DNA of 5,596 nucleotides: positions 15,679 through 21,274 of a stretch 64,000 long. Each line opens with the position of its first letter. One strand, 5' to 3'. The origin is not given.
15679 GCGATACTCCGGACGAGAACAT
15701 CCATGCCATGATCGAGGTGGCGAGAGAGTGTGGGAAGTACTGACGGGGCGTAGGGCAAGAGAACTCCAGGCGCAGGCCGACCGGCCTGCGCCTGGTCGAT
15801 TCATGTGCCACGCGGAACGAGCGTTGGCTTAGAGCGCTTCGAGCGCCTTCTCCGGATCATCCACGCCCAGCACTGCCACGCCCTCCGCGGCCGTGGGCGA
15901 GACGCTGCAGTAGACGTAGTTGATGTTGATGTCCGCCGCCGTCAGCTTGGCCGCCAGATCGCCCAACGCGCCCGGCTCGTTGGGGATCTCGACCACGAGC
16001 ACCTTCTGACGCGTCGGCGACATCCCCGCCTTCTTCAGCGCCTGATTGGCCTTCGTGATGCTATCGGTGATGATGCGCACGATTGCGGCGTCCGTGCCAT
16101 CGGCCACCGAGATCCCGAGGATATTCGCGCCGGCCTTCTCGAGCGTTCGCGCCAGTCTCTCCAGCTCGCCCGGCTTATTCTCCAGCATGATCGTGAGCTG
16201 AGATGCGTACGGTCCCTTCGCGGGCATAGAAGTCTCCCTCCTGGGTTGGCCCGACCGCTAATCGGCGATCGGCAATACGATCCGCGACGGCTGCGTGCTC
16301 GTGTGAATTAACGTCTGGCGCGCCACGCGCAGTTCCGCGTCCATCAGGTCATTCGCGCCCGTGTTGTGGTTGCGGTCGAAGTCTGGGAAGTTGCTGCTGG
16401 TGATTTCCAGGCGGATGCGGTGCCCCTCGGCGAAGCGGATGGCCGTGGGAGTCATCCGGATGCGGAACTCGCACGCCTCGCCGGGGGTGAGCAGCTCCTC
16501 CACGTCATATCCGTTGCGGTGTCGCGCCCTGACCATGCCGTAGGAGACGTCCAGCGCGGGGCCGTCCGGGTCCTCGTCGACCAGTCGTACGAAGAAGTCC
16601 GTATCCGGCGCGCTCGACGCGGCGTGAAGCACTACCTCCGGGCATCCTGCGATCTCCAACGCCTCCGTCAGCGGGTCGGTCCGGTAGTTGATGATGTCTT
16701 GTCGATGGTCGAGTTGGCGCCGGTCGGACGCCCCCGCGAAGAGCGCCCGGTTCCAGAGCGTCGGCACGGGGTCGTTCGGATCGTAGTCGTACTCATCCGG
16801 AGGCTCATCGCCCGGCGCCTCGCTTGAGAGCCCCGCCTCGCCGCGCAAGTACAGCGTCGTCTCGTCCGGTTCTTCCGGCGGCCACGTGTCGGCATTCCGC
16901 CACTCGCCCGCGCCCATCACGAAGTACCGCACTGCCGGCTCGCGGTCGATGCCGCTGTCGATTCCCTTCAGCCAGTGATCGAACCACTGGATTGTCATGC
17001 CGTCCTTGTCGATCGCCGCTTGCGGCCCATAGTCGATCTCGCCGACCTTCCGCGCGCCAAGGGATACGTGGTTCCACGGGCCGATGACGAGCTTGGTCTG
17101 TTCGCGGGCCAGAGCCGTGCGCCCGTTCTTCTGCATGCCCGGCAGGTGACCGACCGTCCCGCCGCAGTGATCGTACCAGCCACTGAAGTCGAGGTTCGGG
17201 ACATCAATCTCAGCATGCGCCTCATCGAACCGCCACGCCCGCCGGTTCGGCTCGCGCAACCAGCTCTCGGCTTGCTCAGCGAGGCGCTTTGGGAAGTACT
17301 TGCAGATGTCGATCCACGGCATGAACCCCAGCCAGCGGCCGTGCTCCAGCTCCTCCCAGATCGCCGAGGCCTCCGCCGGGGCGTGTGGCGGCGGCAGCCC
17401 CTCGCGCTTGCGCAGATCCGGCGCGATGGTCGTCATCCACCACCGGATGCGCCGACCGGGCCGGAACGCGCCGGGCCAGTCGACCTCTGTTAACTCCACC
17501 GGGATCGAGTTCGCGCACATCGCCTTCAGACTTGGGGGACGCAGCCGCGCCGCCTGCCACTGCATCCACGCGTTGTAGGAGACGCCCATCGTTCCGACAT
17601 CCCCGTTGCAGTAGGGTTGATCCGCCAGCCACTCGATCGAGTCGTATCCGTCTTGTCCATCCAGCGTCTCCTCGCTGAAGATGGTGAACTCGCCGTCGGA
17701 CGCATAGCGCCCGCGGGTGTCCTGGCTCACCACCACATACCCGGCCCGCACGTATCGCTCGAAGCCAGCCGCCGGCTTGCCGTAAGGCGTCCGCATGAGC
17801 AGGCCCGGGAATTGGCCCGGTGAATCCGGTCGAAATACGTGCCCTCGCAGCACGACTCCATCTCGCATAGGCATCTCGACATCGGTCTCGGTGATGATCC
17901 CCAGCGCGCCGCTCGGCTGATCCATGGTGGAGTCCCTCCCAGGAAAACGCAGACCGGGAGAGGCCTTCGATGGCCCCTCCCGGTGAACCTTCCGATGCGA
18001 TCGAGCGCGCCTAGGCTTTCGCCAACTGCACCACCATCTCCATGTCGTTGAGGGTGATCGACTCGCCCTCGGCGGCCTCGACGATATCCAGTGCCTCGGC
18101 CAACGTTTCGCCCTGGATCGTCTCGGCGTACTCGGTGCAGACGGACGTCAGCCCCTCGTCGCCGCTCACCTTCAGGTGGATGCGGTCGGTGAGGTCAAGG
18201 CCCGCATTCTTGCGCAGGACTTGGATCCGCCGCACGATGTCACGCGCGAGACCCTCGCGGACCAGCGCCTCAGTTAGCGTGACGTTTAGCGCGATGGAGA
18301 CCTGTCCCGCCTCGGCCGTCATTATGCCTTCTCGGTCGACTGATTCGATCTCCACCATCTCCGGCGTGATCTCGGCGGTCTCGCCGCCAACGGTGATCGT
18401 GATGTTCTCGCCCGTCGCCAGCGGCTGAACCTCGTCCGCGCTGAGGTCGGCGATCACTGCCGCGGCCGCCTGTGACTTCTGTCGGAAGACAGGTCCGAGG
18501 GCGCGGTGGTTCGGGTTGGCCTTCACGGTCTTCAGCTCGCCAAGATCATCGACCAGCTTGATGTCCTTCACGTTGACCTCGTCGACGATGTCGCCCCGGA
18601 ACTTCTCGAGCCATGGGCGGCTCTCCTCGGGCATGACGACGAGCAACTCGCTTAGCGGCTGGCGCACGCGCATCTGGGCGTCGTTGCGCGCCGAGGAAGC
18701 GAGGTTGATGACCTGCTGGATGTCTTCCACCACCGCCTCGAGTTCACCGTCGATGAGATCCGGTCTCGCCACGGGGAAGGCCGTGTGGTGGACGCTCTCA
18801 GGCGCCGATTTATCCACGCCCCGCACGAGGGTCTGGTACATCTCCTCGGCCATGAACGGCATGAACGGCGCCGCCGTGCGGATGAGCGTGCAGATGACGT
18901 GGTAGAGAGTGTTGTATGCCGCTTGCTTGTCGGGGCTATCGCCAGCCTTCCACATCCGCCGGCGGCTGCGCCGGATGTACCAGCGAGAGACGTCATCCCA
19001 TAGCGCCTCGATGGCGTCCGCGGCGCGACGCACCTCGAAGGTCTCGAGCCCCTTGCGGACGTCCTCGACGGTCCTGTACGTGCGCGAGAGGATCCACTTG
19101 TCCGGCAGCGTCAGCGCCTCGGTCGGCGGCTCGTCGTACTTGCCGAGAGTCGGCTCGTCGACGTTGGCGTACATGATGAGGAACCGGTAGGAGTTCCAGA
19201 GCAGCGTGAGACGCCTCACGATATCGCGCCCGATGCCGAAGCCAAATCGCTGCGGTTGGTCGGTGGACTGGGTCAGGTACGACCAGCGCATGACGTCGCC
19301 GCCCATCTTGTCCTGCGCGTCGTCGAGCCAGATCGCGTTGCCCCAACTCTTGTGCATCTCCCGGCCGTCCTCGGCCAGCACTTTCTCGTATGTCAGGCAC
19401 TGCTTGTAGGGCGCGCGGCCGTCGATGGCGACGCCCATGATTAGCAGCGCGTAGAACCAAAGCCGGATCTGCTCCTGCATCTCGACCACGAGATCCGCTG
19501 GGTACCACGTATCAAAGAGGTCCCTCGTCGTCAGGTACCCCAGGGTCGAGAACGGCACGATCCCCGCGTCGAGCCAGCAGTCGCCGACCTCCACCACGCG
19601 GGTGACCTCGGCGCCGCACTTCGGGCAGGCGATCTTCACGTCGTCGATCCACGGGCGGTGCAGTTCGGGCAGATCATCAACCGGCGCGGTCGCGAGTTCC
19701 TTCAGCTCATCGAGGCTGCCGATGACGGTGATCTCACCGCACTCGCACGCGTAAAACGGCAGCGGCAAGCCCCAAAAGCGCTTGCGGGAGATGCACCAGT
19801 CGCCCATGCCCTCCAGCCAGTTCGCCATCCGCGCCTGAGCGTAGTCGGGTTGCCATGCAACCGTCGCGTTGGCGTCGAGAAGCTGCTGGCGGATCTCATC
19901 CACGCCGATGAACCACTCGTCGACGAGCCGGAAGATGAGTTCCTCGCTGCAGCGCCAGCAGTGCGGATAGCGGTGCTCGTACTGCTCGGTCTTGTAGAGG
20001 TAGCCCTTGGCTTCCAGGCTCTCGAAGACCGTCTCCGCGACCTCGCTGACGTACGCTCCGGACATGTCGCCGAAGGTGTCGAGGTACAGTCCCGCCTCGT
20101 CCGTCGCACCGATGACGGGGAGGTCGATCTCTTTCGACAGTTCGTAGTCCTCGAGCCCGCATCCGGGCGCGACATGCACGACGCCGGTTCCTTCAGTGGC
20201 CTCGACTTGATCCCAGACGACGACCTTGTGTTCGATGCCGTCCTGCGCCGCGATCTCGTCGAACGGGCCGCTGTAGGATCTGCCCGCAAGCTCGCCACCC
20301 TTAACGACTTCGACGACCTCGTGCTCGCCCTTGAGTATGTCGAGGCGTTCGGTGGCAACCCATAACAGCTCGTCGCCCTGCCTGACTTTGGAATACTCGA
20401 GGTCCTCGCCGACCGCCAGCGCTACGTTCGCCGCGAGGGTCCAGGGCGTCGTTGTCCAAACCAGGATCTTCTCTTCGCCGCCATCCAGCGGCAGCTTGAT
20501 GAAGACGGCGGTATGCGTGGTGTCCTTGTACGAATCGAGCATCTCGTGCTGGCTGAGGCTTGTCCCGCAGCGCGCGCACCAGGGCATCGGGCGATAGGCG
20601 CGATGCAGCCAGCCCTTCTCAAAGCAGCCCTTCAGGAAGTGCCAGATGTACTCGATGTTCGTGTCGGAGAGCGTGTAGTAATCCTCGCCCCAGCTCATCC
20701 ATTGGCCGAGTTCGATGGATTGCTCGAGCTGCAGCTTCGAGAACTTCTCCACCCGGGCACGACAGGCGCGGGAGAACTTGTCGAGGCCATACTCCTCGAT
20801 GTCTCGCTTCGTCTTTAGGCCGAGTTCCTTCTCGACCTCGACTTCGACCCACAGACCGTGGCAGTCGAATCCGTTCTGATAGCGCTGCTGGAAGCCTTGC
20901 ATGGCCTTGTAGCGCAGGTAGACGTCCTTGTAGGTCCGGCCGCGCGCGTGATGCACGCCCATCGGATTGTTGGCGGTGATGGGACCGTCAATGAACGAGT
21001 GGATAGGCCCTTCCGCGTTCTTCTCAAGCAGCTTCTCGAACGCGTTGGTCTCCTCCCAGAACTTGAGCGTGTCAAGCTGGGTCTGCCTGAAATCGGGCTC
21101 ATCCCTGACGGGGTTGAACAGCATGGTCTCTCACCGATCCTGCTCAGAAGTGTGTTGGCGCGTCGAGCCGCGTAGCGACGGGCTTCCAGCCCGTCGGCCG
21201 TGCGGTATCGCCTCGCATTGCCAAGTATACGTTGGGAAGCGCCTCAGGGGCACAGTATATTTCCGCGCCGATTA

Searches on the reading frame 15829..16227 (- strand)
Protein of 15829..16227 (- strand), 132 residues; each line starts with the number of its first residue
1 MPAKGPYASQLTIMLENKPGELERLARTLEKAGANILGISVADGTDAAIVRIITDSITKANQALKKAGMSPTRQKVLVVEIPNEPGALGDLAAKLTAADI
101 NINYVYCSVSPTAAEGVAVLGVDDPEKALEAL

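Call 92: search_protein_families(library=pfam, proteins=[window:15829-16227:-], max_evalue=0.001)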
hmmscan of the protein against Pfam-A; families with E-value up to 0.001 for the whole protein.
window:15829-16227:- (132 aa): 5 families
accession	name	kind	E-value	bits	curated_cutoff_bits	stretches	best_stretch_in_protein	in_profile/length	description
PF19571.5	ACT_8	-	2.6e-17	63.3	23.5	1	9-130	4-123/141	ACT domain pair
PF01842.31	ACT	-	5.4e-16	58.5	27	2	76-132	2-61/66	ACT domain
PF13291.12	ACT_4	-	2.7e-08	34.8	27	0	5-47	3-45/80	ACT domain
PF22629.2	ACT_AHAS_ss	-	4.6e-08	33.6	27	0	80-131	4-54/67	AHAS small subunit-like ACT domain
PF22190.2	TTHA0829-like_ACT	-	1.9e-06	28.2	27.4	0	10-69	4-64/70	TTHA0829-like ACT domain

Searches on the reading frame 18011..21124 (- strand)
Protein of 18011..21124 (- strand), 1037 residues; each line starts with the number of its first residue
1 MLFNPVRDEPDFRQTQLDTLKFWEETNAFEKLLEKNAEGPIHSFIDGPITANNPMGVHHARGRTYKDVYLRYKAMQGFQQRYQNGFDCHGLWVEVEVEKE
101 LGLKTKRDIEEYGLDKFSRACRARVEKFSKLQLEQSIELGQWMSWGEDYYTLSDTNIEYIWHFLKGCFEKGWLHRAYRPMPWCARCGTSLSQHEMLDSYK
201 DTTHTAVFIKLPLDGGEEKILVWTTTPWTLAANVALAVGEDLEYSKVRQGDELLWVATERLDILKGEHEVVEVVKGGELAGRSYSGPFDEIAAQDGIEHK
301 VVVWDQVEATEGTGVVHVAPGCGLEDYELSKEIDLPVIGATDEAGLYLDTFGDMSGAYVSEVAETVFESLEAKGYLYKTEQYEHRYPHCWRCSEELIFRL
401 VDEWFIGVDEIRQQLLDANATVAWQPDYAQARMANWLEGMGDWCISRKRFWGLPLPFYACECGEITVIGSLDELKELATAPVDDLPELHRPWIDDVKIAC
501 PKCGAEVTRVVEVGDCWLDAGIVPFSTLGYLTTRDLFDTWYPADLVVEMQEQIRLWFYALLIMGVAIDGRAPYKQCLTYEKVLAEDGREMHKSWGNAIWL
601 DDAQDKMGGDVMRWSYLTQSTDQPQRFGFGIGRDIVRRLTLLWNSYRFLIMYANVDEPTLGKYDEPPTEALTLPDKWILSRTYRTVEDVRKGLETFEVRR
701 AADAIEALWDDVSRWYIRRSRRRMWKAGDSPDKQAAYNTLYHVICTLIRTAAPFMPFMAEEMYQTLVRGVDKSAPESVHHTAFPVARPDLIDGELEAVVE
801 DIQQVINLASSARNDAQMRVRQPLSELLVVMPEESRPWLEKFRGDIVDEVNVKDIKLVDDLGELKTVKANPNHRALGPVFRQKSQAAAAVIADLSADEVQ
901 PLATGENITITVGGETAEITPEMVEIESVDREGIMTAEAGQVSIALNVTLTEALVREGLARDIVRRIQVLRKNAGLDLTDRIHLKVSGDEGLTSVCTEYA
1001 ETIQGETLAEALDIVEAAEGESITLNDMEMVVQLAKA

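Call 31: search_protein_families(library=pfam, proteins=[window:18011-21124:-], max_evalue=0.0001)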
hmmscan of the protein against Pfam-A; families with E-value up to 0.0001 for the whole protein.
window:18011-21124:- (1037 aa): 4 families
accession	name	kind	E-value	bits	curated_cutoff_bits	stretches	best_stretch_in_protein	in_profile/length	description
PF00133.28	tRNA-synt_1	-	6.8e-94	315.4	22.7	1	19-620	2-405/414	tRNA synthetases class I (I, L, M and V)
PF19302.4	DUF5915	-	9.2e-48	162.8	27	1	846-1036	4-194/195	Domain of unknown function (DUF5915)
PF08264.19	Anticodon_1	-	4.9e-34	117.8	25.1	1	675-826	1-146/148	Anticodon-binding domain of tRNA ligase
PF09334.17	tRNA-synt_1g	-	3.7e-14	52.7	20.1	0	517-621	248-359/391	tRNA synthetases class I (M)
